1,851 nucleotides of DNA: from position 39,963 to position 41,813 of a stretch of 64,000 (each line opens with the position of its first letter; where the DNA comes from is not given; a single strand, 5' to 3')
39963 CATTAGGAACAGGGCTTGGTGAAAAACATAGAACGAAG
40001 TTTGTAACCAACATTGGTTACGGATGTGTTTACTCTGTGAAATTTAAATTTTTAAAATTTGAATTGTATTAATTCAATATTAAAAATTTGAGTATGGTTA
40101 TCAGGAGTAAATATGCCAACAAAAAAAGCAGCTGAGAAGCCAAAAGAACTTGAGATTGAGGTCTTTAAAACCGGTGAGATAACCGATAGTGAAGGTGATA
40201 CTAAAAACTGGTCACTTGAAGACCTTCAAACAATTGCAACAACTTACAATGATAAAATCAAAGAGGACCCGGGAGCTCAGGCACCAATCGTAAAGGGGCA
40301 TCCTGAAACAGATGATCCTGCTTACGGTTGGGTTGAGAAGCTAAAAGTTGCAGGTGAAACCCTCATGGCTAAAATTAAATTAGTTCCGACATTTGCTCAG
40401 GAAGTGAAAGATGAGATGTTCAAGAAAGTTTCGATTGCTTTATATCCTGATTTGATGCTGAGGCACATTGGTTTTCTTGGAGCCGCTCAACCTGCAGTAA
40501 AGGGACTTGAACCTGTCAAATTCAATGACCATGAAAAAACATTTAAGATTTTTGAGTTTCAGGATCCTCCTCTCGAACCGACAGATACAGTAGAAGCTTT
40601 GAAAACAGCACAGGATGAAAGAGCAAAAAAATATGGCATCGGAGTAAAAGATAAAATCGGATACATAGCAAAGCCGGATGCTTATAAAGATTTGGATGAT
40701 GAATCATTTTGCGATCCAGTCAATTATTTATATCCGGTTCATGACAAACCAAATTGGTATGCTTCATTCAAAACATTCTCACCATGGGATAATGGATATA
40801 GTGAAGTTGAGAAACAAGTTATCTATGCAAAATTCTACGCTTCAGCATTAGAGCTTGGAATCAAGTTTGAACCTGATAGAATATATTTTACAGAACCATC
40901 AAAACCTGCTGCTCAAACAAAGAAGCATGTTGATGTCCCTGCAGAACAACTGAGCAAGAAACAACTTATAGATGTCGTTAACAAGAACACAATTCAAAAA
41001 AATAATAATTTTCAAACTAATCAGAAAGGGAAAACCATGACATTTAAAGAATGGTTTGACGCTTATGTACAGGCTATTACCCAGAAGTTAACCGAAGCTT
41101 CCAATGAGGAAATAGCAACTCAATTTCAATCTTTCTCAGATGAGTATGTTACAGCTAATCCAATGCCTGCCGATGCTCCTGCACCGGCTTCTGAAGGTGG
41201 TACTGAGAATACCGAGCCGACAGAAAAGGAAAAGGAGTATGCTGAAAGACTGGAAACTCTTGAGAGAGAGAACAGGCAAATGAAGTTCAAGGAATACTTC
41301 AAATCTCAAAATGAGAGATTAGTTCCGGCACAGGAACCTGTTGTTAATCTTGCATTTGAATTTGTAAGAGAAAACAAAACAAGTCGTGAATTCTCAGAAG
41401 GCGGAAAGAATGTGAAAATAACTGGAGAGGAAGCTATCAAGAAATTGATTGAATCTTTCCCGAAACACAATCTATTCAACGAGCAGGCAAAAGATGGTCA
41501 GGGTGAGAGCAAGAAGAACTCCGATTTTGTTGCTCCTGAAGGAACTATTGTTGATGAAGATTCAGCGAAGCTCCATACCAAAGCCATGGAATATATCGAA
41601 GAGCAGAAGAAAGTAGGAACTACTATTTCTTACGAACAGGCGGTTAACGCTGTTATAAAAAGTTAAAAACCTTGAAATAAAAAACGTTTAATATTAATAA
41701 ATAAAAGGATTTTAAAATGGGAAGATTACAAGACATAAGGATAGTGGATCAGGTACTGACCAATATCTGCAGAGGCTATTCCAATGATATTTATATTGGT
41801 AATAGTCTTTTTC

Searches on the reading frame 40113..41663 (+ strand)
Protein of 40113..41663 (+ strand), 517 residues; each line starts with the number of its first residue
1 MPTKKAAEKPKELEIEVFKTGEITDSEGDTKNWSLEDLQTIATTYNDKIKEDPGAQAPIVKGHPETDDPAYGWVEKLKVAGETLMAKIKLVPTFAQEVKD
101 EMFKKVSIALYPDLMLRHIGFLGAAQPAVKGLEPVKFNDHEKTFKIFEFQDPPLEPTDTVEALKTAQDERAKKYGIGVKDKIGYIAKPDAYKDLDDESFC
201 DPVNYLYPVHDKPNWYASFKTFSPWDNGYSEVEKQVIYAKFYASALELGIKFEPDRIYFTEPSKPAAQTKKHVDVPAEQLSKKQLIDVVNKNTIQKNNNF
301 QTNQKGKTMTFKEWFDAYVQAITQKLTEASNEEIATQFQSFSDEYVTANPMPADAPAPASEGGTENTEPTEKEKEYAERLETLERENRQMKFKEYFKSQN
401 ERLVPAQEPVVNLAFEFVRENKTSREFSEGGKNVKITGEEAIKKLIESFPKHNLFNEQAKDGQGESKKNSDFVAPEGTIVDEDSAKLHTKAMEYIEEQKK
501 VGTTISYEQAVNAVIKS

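Call 100: search_protein_families(library=phrogs, proteins=[window:40113-41663:+], max_evalue=0.00001)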
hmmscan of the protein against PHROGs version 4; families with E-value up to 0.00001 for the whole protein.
window:40113-41663:+ (517 aa): 1 family
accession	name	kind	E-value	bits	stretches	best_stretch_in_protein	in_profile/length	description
phrog_976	-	head and packaging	7.8e-56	191.2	2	13-151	32-174/415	head maturation protease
